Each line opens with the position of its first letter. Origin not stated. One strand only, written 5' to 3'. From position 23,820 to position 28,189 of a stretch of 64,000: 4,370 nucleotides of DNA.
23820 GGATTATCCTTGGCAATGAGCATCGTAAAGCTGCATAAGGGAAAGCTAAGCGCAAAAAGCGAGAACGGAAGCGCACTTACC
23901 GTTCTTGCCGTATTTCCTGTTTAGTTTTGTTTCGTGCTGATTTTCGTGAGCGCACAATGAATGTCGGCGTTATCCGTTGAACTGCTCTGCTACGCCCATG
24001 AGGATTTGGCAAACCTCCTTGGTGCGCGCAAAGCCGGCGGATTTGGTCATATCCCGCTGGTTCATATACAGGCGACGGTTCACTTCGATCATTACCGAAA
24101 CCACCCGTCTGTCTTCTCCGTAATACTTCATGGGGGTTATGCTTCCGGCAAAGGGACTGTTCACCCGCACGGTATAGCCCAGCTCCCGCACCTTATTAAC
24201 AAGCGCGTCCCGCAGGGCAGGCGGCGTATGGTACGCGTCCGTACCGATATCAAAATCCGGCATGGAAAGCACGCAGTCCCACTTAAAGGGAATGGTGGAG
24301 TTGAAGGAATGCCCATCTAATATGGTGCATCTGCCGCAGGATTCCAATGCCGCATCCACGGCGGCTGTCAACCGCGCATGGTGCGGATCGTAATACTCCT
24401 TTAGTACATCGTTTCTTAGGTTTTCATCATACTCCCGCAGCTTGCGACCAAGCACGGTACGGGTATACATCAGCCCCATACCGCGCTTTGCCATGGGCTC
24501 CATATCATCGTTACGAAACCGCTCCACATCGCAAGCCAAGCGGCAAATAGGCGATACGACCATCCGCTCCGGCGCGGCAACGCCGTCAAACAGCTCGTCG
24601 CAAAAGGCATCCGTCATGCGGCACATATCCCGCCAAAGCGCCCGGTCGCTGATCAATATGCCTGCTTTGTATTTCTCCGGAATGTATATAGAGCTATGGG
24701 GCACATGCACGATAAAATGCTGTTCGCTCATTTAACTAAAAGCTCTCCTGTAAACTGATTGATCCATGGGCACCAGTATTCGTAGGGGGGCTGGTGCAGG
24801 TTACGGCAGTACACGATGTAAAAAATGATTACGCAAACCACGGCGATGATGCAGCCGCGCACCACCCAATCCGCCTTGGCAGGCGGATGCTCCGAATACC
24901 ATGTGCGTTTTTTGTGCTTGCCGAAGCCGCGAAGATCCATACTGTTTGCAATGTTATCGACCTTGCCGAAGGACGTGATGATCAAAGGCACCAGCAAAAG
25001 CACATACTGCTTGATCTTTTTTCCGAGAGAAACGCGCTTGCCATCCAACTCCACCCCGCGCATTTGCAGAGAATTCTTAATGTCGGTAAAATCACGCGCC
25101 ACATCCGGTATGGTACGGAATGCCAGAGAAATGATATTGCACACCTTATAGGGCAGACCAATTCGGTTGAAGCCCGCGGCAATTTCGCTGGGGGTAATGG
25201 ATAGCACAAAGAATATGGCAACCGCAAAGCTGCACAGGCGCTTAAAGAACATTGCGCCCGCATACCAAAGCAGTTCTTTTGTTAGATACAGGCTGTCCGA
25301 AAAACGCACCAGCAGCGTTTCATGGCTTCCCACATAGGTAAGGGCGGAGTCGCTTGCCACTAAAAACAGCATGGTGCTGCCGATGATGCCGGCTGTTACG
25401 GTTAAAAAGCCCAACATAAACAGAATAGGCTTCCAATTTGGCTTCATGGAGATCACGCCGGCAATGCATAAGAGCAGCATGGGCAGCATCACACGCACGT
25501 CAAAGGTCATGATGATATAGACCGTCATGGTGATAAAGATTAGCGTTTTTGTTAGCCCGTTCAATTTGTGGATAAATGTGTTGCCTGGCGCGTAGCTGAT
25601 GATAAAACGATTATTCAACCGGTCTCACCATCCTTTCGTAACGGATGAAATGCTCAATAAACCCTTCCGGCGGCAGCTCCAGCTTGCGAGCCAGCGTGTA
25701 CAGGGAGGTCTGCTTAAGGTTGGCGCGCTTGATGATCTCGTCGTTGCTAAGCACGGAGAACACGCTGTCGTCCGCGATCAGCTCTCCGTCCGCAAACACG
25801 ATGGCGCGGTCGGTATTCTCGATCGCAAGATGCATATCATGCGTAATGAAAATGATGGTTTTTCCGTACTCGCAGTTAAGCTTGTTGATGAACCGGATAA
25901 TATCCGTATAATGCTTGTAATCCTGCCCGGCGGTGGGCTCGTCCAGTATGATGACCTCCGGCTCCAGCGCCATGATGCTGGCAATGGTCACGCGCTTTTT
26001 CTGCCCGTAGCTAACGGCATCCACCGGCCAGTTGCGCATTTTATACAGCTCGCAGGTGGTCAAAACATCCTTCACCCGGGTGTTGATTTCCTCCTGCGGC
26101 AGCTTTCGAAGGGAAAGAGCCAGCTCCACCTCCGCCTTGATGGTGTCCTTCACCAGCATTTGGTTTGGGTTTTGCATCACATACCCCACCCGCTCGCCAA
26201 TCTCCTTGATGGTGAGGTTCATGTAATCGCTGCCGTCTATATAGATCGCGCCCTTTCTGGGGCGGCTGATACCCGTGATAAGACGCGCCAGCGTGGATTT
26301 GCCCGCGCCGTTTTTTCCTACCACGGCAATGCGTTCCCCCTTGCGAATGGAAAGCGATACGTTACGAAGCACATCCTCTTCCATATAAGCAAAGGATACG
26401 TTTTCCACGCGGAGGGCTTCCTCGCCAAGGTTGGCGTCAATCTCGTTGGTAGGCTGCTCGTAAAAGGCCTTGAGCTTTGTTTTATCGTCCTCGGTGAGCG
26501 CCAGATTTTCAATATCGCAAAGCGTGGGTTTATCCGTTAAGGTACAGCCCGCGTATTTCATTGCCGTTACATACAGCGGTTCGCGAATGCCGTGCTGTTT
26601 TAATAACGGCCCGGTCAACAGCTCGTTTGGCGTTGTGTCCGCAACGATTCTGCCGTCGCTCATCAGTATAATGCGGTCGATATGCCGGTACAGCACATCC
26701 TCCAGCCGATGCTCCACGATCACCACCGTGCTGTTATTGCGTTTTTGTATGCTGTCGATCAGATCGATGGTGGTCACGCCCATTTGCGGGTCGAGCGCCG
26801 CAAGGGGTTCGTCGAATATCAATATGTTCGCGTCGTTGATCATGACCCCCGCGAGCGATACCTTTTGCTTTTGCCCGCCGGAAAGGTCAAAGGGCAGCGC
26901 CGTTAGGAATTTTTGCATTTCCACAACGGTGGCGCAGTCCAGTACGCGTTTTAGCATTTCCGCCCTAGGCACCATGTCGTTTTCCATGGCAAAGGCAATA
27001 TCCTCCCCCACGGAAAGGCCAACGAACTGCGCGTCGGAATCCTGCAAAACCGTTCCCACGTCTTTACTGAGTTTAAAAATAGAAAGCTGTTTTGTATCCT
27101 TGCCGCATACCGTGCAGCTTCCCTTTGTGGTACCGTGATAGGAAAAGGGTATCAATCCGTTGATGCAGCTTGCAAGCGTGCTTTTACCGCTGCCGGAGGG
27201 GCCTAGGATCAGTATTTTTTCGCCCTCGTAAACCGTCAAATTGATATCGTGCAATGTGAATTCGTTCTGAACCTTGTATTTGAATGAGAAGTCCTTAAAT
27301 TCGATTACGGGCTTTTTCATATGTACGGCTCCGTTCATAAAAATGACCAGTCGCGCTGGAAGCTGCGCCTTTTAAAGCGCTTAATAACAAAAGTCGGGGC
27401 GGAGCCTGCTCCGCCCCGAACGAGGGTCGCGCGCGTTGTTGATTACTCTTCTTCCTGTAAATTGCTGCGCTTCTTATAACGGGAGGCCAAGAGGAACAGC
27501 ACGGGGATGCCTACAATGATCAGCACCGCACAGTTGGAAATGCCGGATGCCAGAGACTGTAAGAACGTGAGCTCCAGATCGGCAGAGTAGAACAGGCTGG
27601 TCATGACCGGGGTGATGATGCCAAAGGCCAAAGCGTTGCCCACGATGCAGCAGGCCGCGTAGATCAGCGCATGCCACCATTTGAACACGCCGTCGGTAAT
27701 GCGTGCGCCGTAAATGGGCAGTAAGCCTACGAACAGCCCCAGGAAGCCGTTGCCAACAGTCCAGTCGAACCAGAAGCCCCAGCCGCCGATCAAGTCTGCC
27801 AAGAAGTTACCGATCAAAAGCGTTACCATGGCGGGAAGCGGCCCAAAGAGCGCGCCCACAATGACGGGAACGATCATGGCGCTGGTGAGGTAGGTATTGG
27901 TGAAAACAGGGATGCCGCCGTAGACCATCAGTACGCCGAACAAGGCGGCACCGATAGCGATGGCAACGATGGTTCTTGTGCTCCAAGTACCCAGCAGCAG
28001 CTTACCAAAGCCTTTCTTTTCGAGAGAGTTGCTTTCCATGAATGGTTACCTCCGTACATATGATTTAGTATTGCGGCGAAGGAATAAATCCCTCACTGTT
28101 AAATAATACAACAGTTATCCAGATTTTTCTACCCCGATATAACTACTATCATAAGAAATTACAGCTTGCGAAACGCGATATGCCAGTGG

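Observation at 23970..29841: Two tandem DUF62 SAM-hydrolase paralogues are linked to a dedicated ECF transporter and an FGase-family amidohydrolase, possibly an uncharacterised uptake and salvage system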

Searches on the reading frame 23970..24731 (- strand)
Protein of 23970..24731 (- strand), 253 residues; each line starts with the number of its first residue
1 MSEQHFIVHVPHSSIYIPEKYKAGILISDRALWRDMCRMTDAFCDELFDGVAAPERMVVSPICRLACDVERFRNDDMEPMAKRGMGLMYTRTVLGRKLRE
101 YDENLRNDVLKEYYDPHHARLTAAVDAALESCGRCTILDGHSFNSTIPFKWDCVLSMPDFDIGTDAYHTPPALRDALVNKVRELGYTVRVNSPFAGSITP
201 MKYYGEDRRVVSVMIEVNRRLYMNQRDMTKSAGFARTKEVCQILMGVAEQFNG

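Call 3: search_protein_families(library=pfam, proteins=[window:23970-24731:-])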
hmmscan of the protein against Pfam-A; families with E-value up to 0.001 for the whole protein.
window:23970-24731:- (253 aa): 1 family
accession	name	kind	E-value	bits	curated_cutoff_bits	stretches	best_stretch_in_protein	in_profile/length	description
PF05013.17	FGase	-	3.6e-45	155.2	28.9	1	6-223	3-219/219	N-formylglutamate amidohydrolase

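Call 4: search_protein_families(library=ncbifam, proteins=[window:23970-24731:-])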
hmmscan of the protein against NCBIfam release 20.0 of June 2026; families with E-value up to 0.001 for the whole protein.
window:23970-24731:- (253 aa): 1 family
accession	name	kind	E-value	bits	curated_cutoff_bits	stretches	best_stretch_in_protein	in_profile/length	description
TIGR02017.1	hutG_amidohyd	equivalog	1.5e-18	67.1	278.75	1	6-227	12-233/263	N-formylglutamate deformylase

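Call 62: search_solved_structures(query=window:23970-24731:-, max_evalue=0.01, show_alignments=1)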
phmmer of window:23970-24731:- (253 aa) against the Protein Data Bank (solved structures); distinct sequences matched with E-value up to 0.01: 1.
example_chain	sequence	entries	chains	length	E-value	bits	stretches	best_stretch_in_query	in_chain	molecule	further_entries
2q7s_A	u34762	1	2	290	6.4e-13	51.8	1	83-248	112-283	N-formylglutamate amidohydrolase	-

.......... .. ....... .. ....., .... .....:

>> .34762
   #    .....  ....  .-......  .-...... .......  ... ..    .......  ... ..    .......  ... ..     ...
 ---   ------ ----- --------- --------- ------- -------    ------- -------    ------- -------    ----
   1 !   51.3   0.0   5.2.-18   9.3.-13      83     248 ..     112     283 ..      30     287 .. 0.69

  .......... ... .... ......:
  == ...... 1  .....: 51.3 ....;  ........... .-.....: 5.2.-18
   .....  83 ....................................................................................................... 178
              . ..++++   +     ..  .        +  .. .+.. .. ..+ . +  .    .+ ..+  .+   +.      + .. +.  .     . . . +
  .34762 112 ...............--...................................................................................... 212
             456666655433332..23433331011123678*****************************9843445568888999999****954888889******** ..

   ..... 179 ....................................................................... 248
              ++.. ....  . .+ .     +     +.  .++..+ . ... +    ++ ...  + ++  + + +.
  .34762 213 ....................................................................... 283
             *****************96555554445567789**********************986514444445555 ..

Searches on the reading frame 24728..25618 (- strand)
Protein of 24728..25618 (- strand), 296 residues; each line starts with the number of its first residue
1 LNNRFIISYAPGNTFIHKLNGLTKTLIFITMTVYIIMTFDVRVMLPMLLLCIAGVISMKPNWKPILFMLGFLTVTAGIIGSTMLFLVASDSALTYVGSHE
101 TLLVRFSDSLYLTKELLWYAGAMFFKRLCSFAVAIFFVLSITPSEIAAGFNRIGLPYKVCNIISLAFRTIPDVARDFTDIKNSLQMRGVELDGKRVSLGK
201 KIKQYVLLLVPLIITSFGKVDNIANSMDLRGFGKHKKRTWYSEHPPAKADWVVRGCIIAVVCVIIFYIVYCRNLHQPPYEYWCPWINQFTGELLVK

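Call 3: search_protein_families(library=pfam, proteins=[window:24728-25618:-])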
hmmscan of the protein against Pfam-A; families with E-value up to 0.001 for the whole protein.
window:24728-25618:- (296 aa): 1 family
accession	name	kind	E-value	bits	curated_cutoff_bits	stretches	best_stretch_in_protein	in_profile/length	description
PF02361.21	CbiQ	-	4.2e-24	85.8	25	1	13-237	2-212/216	Cobalt transport protein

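Call 4: search_protein_families(library=ncbifam, proteins=[window:24728-25618:-])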
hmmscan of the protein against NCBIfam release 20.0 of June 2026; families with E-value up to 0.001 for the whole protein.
window:24728-25618:- (296 aa): 1 family
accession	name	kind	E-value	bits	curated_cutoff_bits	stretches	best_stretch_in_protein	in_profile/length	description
TIGR02454.1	ECF_T_CbiQ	equivalog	1.4e-12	47.9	111.8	1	22-230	4-200/200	cobalt ECF transporter T component CbiQ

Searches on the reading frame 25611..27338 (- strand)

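Call 3: search_protein_families(library=pfam, proteins=[window:25611-27338:-])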
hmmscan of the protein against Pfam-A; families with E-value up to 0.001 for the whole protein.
window:25611-27338:- (575 aa): 24 families
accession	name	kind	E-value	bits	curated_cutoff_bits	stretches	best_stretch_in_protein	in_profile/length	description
PF00005.33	ABC_tran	-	1.8e-60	203.9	25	2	324-470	1-137/137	ABC transporter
PF12558.13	DUF3744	-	1.2e-20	74.5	22.5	1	245-316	3-73/73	ATP-binding cassette cobalt transporter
PF13304.12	AAA_21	-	1.7e-12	48.5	27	0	417-504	220-302/304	AAA domain, putative AbiEii toxin, Type IV TA system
PF13555.12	AAA_29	-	1.5e-09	37.9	27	1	22-55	5-38/61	P-loop containing region of AAA domain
PF02463.25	SMC_N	-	3.7e-07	30.3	40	0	337-502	27-201/220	RecF/RecN/SMC N terminal domain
PF13479.12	AAA_24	-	2.9e-06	27.7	27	0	40-60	3-23/195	AAA domain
PF00006.31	ATP-synt_ab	-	4.5e-06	26.9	29.5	0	31-59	6-34/213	ATP synthase alpha/beta family, nucleotide-binding domain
PF13191.12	AAA_16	-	8e-06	26.9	32.6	0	40-78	25-63/167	AAA ATPase domain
PF13476.12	AAA_23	-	9e-06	26.9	27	0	33-60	16-40/201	AAA domain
PF01078.27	Mg_chelatase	-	1.2e-05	25.3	20.3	0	36-65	19-48/207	Magnesium chelatase, subunit ChlI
PF01935.23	DUF87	-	1.5e-05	25.6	23.2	0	335-418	24-97/220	Helicase HerA, central domain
PF03193.22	RsgA_GTPase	-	1.5e-05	25.3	30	0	37-61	104-128/174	RsgA GTPase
PF00158.32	Sigma54_activat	-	7.8e-05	22.9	20.2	0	32-61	15-44/168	Sigma-54 interaction domain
PF00004.35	AAA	-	0.0001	23.2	21.2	0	339-387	3-49/131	ATPase family associated with various cellular activities (AAA)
PF01926.29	MMR_HSR1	-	0.00012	22.6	21.9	0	336-361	1-22/113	50S ribosome-binding GTPase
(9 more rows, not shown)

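Call 4: search_protein_families(library=ncbifam, proteins=[window:25611-27338:-])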
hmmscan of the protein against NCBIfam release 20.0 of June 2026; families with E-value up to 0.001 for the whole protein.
window:25611-27338:- (575 aa): 199 families (the best 25 are shown)
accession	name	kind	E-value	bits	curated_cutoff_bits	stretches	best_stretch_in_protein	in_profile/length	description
TIGR04520.1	ECF_ATPase_1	equivalog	9.8e-129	428.5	315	2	310-570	2-264/269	energy-coupling factor transporter ATPase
NF010156.0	PRK13635.1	equivalog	4.3e-109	364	392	2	7-251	1-239/279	energy-coupling factor ABC transporter ATP-binding protein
TIGR04521.1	ECF_ATPase_2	equivalog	1.1e-108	362.6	330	2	310-554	2-257/279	energy-coupling factor transporter ATPase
NF010167.0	PRK13648.1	subfamily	1e-93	313.6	241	2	308-571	7-266/269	energy-coupling factor transporter ATPase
NF010171.0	PRK13652.1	equivalog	3.7e-91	305.1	476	2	312-553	7-249/277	cobalt transporter ATP-binding subunit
NF010158.0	PRK13637.1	equivalog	2.2e-87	292.8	390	2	309-554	3-257/287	energy-coupling factor transporter ATPase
NF010157.0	PRK13636.1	equivalog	8.9e-85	284.3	463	2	307-549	4-249/285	cobalt transporter ATP-binding subunit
TIGR03375.1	type_I_sec_LssB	subfamily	7.4e-81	272.4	693.1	2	299-531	456-690/696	type I secretion system permease/ATPase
TIGR01166.1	cbiO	subfamily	1.7e-80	269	211.8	2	320-505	4-190/190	cobalt ABC transporter, ATP-binding protein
NF010155.0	PRK13634.1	equivalog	1.4e-79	267.4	413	2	12-257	3-251/290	energy-coupling factor ABC transporter ATP-binding protein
NF006987.0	PRK09452.1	equivalog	6.2e-79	265.4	482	2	5-243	11-238/378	spermidine/putrescine ABC transporter ATP-binding protein PotA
NF010170.0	PRK13651.1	equivalog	1e-78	264.4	432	3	16-242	7-254/308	cobalt transporter ATP-binding subunit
TIGR00968.1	3a0106s01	subfamily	9.4e-74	247.9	342.75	2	310-527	2-216/237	sulfate ABC transporter ATP-binding protein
TIGR01186.1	proV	subfamily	2.4e-73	247.4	326.6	2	28-244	8-221/363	betaine/proline/choline family ABC transporter ATP-binding protein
TIGR03265.1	PhnT2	equivalog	1.2e-72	245.1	457.7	2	24-244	15-226/353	putative 2-aminoethylphosphonate ABC transporter ATP-binding protein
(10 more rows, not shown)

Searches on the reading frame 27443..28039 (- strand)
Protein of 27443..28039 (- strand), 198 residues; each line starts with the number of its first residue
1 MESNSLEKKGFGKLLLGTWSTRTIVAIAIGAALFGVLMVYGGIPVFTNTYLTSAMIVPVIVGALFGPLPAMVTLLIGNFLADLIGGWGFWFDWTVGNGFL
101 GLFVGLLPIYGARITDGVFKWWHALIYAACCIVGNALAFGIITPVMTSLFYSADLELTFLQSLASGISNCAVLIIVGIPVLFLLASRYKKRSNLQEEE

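Call 3: search_protein_families(library=pfam, proteins=[window:27443-28039:-])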
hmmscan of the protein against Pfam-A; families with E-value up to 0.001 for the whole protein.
window:27443-28039:- (198 aa): 2 families
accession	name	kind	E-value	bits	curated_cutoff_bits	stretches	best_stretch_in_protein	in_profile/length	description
PF07155.17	ECF-ribofla_trS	-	1.8e-29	103.4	26.7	1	19-184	2-170/172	ECF-type riboflavin transporter, S component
PF12822.12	ECF_trnsprt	-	3.1e-05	24.5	30.7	1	22-179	1-149/169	ECF transporter, substrate-specific component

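Call 4: search_protein_families(library=ncbifam, proteins=[window:27443-28039:-])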
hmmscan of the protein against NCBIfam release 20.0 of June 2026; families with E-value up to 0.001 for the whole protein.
window:27443-28039:- (198 aa): 2 families
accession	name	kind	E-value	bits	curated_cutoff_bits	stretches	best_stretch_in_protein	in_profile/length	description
NF010182.0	PRK13661.1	equivalog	1.1e-37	129.6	99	1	19-197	5-183/183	ECF-type riboflavin transporter substrate-binding protein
TIGR04518.1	ECF_S_folT_fam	subfamily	1.4e-06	28.1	60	1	20-185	3-158/163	folate family ECF transporter S component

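Call 23: find_homologous_proteins(query=window:27443-28039:-)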
Query window:27443-28039:- (198 aa): 1157 proteins with E <= 0.001 among 2425 candidates; the best 120 are listed.
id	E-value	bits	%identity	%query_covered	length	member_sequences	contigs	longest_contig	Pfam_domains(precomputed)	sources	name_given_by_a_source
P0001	5.4e-111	387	88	99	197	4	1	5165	PF07155.18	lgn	-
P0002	1.9e-98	346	79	98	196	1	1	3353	PF07155.18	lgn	-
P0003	4.9e-96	338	75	97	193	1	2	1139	PF07155.18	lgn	-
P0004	9.7e-95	334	77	98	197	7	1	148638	PF07155.18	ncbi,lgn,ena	-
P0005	3.8e-93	329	71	100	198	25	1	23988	PF07155.18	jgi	jgi:energy-coupling factor transport system substrate-specific component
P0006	4.9e-93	329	74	97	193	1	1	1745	PF07155.18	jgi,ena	-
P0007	5.0e-93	329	73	97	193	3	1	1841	PF07155.18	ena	-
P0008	7.0e-93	328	74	97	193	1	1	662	PF07155.18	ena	-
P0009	7.2e-93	328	74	97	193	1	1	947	PF07155.18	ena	-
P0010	1.2e-92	327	74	97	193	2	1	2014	PF07155.18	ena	-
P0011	1.2e-92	327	73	97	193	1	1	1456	PF07155.18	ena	-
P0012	1.7e-92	327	74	97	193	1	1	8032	PF07155.18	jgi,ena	-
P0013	2.3e-92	326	75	95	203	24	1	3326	PF07155.18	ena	-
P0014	8.4e-92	325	74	98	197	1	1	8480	PF07155.18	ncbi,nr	ncbi:MAG TPA: ECF-type riboflavin transporter substrate-binding protein [Feifaniaceae bacterium]|nr:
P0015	1.1e-91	324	74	97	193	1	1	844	PF07155.18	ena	-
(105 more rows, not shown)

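Call 25: search_solved_structures(query=window:27443-28039:-, max_evalue=10)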
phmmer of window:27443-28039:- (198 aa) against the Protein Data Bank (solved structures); distinct sequences matched with E-value up to 10: 0.

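Call 34: find_related_loci(query=window:27443-28039:-, collection=genome_contigs, flank=9000)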
Query window:27443-28039:- (198 aa) in genome_contigs; peptide patterns used: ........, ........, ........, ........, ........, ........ (x = any residue, [..] = any of these).
348 stretches matched a pattern; 140 encode a relative of the query (tblastn E <= 1e-3); the best 80 are kept; 80 distinct loci.
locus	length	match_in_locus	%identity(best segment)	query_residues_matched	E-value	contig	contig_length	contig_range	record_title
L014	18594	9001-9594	89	1-198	4e-117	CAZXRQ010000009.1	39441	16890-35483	MAG TPA_asm: uncultured Oscillospiraceae bacterium isolate SRP263991_co7_192 genome assembly, contig: NODE_1167_length_3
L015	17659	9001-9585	77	3-197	2e-99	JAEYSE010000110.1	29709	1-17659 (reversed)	MAG: Bacillota bacterium isolate OH_CBB_85 k127_2058896, whole genome shotgun sequence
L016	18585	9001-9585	76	3-197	7e-99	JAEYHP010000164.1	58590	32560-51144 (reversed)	MAG: Bacillota bacterium isolate OH_HFB_328 k127_2153192, whole genome shotgun sequence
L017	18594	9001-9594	71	1-198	7e-98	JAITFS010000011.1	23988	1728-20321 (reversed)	MAG: Oscillospiraceae bacterium isolate Pal332_bin16 k119_335320, whole genome shotgun sequence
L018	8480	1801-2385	74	3-197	8e-97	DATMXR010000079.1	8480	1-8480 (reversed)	MAG TPA_asm: Feifaniaceae bacterium isolate SMAG_U13125 k141_66028, whole genome shotgun sequence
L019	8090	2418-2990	74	5-195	1e-95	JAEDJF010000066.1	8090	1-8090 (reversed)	MAG: Oscillospiraceae bacterium isolate MAG181 NODE_9111_length_8090_cov_6.571749, whole genome shotgun sequence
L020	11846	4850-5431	71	5-198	3e-93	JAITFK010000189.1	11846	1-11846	MAG: Treponema sp. isolate Nx346_bin17 k119_1448240, whole genome shotgun sequence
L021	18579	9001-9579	69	6-198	3e-93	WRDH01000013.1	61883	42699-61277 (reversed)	MAG: Oscillospiraceae bacterium isolate Lab288P3bin200 Ga0123353_10000299, whole genome shotgun sequence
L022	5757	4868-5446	72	6-198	3e-92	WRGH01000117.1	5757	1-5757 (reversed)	MAG: Brevinematales bacterium isolate Nc150P3bin10 JGI20170J26628_10008351, whole genome shotgun sequence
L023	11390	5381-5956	76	4-194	7e-92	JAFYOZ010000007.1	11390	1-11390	MAG: Oscillospiraceae bacterium isolate RGIG7290 Water_buffalos_Cecum-4__c6129, whole genome shotgun sequence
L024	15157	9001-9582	73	5-198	2e-91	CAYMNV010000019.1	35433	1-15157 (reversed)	MAG TPA_asm: uncultured Oscillospiraceae bacterium isolate binchicken_co152_79 genome assembly, contig: NODE_1397_length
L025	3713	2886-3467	75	2-195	3e-92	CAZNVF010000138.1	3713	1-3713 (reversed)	MAG TPA_asm: uncultured Oscillospiraceae bacterium isolate SRP222994_co1_116 genome assembly, contig: NODE_45847_length_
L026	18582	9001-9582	73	5-198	1e-91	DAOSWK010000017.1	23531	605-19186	MAG TPA_asm: Oscillospiraceae bacterium isolate AMR_MDS_2139 NODE_1384_length_23531_cov_6.436659, whole genome shotgun s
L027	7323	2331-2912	69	5-198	2e-90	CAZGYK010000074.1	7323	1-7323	MAG TPA_asm: uncultured Oscillospiraceae bacterium isolate SRP294416_co3_746 genome assembly, contig: NODE_23440_length_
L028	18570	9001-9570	75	4-193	1e-90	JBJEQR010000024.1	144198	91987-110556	MAG: Oscillospiraceae bacterium isolate PUUB39_bin.039 NODE_32_length_144198_cov_11.120027, whole genome shotgun sequenc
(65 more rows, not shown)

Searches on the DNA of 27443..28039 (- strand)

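Call 36: search_rna_families(sources=[L015, L020, L028, L036, L042, L046, L058, L076], threshold=gathering)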
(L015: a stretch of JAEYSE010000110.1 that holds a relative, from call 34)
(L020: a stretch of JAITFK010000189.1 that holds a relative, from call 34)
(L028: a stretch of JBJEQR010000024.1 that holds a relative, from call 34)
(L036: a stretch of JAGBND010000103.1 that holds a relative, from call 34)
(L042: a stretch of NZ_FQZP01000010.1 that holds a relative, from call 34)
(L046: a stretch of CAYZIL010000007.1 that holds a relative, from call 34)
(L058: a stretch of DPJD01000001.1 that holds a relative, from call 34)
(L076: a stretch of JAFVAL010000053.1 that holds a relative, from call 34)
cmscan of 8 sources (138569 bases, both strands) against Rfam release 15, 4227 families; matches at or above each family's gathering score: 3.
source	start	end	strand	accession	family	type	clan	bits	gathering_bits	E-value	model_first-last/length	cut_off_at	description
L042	8361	8534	-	RF00168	Lysine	Cis-reg; riboswitch;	-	103.9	30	2.9e-26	1-182/182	no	Lysine riboswitch aptamer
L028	7110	7209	+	RF00162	SAM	Cis-reg; riboswitch;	CL00012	79.7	44.4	8.5e-17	1-108/108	no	SAM riboswitch aptamer (S box leader)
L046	2891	2992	+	RF00167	Purine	Cis-reg; riboswitch;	CL00123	77.2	37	1.1e-11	1-102/102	no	Purine riboswitch aptamer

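Call 38: search_rna_families(sources=[L014, L018, L019, L023, L024, L025, L026, L029, L030, L031, L027, L032], threshold=gathering)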
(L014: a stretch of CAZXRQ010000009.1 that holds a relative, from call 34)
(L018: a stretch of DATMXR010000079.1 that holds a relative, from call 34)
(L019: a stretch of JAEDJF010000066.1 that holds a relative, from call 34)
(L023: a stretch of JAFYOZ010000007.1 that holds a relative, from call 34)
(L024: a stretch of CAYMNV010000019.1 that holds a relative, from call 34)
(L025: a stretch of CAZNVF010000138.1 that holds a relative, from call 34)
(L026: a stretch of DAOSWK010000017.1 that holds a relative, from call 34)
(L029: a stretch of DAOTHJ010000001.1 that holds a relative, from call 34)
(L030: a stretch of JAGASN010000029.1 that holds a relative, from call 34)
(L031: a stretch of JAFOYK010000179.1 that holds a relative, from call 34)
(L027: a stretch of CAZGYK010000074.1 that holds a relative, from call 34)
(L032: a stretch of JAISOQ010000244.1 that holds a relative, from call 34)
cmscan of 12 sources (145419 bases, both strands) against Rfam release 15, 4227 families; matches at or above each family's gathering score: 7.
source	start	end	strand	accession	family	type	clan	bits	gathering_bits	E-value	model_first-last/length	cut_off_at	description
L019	519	619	+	RF00162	SAM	Cis-reg; riboswitch;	CL00012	80.6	44.4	4.9e-17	1-108/108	no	SAM riboswitch aptamer (S box leader)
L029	7039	7135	+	RF00162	SAM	Cis-reg; riboswitch;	CL00012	79.5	44.4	1.1e-16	1-108/108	no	SAM riboswitch aptamer (S box leader)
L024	7039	7135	+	RF00162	SAM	Cis-reg; riboswitch;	CL00012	78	44.4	2.8e-16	1-108/108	no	SAM riboswitch aptamer (S box leader)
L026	7033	7129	+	RF00162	SAM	Cis-reg; riboswitch;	CL00012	77.2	44.4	4.9e-16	1-108/108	no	SAM riboswitch aptamer (S box leader)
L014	14548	14651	+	RF02683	NiCo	Cis-reg; riboswitch;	CL00122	76.1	37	1.5e-15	1-96/96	no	NiCo (Nickel/Cobalt) riboswitch aptamer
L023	11315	11387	+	RF00005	tRNA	Gene; tRNA;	CL00001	71.7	29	2.5e-13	1-71/71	no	tRNA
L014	18328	18427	+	RF02510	PYLIS_3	Cis-reg;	-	49.7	38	7.5e-07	1-100/100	no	Pyrrolysine insertion sequence mttB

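Call 39: search_rna_families(sources=[L039, L044, L047, L052, L059, L062, L065, L069, L038], threshold=gathering)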
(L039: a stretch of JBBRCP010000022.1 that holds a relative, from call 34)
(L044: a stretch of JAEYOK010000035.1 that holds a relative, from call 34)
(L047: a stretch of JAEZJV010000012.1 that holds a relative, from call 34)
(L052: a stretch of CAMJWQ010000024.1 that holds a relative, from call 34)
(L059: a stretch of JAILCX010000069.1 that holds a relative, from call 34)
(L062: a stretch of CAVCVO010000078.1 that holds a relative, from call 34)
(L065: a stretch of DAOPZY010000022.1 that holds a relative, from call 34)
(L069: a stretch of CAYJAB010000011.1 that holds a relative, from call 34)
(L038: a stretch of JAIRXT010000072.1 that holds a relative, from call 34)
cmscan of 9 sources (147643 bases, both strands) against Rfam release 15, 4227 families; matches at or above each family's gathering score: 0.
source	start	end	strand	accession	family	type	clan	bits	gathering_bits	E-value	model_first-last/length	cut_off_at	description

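Call 79: search_rna_families(sources=[L035, L045, L050, L066, L072, L079, L084, L088, L090], threshold=gathering)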
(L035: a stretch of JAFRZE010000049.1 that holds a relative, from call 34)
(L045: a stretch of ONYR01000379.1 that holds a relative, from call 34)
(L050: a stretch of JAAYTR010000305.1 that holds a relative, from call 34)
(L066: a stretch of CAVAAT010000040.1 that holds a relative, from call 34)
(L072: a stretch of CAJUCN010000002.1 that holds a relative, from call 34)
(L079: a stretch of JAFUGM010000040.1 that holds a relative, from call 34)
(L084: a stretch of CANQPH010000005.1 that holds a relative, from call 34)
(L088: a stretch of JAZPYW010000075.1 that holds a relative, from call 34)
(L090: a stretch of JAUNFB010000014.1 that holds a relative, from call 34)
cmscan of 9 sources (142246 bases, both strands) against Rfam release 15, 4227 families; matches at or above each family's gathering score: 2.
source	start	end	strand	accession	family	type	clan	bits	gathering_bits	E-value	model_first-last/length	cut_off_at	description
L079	15736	15810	-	RF00005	tRNA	Gene; tRNA;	CL00001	59.2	29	6.6e-10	1-71/71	no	tRNA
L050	1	57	+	RF00005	tRNA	Gene; tRNA;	CL00001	35.6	29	0.0021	16-71/71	5'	tRNA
